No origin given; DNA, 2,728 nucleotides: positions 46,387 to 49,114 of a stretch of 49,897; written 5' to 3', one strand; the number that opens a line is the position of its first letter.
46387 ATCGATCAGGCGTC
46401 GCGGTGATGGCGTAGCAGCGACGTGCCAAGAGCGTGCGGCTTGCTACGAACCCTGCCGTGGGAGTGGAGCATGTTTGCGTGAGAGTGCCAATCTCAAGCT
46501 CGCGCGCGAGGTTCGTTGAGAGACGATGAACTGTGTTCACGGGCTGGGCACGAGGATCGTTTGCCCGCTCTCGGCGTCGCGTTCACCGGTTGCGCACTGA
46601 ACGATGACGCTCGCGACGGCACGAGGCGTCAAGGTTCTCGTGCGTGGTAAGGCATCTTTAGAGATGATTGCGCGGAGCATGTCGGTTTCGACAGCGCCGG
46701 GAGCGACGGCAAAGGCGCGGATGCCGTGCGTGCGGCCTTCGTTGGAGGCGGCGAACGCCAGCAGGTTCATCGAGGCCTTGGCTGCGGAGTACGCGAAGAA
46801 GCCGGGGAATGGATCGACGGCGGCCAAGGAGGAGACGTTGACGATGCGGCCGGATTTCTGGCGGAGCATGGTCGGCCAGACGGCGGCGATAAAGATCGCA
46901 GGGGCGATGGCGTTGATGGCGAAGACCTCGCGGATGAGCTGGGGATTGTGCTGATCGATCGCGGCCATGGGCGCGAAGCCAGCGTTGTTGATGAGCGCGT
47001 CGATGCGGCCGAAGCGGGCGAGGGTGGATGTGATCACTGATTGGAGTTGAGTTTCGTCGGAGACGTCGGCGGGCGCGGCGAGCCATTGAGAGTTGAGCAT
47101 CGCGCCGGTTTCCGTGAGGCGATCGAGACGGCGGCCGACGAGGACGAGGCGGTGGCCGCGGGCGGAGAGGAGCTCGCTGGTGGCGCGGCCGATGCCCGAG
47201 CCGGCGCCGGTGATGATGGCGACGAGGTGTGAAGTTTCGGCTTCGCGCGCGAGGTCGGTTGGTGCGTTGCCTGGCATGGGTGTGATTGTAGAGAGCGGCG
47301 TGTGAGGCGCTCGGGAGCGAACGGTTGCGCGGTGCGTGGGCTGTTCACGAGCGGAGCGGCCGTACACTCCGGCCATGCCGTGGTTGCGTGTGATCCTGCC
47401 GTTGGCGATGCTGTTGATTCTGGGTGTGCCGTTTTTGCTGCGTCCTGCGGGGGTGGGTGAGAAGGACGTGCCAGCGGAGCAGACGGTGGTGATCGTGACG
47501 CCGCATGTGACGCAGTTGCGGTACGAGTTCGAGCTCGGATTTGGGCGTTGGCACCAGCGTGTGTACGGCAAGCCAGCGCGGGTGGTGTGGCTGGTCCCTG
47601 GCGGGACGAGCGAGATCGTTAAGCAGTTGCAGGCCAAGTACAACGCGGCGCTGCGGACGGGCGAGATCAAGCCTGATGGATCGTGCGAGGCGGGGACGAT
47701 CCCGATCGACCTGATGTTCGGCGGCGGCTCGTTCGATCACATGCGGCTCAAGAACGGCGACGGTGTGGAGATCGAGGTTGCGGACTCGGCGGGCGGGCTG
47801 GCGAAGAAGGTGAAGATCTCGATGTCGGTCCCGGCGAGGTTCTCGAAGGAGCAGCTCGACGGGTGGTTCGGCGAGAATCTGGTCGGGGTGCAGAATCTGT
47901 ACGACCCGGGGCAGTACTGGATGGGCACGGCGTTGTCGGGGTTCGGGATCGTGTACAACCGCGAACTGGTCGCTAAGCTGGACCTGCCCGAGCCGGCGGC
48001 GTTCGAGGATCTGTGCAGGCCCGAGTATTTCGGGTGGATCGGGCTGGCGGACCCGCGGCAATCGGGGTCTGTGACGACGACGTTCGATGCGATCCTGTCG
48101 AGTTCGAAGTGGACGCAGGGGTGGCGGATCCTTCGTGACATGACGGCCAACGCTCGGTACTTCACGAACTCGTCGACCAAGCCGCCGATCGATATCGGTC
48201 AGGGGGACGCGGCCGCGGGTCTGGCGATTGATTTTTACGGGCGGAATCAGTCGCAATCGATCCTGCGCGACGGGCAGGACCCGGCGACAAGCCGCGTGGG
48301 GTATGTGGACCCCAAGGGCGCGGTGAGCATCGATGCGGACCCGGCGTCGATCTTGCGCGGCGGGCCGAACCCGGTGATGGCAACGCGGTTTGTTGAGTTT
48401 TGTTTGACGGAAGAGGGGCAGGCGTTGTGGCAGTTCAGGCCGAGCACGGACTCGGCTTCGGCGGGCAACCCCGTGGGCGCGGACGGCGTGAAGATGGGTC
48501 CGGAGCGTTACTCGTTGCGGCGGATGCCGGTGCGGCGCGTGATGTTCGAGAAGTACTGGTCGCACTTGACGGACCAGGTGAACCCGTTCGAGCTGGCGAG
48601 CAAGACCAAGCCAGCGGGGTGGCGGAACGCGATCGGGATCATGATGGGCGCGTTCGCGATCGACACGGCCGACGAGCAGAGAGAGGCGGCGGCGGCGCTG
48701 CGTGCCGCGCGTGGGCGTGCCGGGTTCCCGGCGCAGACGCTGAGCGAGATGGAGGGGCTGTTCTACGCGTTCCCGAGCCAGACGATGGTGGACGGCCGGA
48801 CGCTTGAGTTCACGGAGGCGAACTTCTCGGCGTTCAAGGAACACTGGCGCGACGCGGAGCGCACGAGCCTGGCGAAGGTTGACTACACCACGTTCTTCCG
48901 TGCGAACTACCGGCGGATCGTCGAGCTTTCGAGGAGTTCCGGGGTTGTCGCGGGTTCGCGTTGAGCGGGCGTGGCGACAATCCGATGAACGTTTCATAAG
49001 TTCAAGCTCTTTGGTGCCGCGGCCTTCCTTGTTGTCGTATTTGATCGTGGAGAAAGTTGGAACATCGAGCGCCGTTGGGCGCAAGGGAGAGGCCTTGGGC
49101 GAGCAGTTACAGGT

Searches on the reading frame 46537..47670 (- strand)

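Call 61: search_protein_families(library=pfam, proteins=[window:46537-47670:-], max_evalue=0.001)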
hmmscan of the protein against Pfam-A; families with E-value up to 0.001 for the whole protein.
window:46537-47670:- (377 aa): 4 families
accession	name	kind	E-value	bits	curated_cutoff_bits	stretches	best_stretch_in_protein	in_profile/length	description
PF00106.31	adh_short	-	1.2e-48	165.6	26.6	1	150-337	2-192/195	short chain dehydrogenase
PF13561.12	adh_short_C2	-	1.7e-35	123.1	27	1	155-374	1-231/236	Enoyl-(Acyl carrier protein) reductase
PF08659.16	KR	-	3.1e-12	47.2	22.6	1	152-327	4-178/180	KR domain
PF13460.12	NAD_binding_10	-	4e-05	24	27.2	1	155-361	1-182/184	NAD(P)H-binding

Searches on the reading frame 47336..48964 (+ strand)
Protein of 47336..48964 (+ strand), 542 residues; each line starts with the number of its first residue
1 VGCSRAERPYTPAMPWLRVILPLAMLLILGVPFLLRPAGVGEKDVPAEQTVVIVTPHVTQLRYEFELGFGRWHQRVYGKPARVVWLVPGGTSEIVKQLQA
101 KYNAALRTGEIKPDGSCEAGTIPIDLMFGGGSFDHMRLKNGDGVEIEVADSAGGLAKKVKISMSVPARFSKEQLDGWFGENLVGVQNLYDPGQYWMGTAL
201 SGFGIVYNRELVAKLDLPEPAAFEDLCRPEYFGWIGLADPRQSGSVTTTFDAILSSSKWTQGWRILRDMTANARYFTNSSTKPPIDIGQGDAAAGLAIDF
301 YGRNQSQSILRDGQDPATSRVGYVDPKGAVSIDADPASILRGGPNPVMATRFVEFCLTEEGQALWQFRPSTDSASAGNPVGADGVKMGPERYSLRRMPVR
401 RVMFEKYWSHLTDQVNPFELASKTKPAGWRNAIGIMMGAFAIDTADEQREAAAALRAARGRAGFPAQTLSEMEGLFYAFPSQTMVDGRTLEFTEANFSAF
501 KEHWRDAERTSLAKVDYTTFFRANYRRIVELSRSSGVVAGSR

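Call 61: search_protein_families(library=pfam, proteins=[window:47336-48964:+], max_evalue=0.001)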
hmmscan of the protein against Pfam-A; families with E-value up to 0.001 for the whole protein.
window:47336-48964:+ (542 aa): 4 families
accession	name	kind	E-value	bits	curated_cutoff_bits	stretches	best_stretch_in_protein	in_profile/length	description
PF13343.11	SBP_bac_6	-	7.4e-14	52.2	24.6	1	186-366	48-212/245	Bacterial extracellular solute-binding protein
PF13416.11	SBP_bac_8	-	1.7e-08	35.1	27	1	189-380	80-271/279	Bacterial extracellular solute-binding protein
PF13531.11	SBP_bac_11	-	3.9e-05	24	25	1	220-366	93-222/227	Bacterial extracellular solute-binding protein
PF01547.30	SBP_bac_1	-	0.00022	21.7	26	0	172-363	95-307/307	Bacterial extracellular solute-binding protein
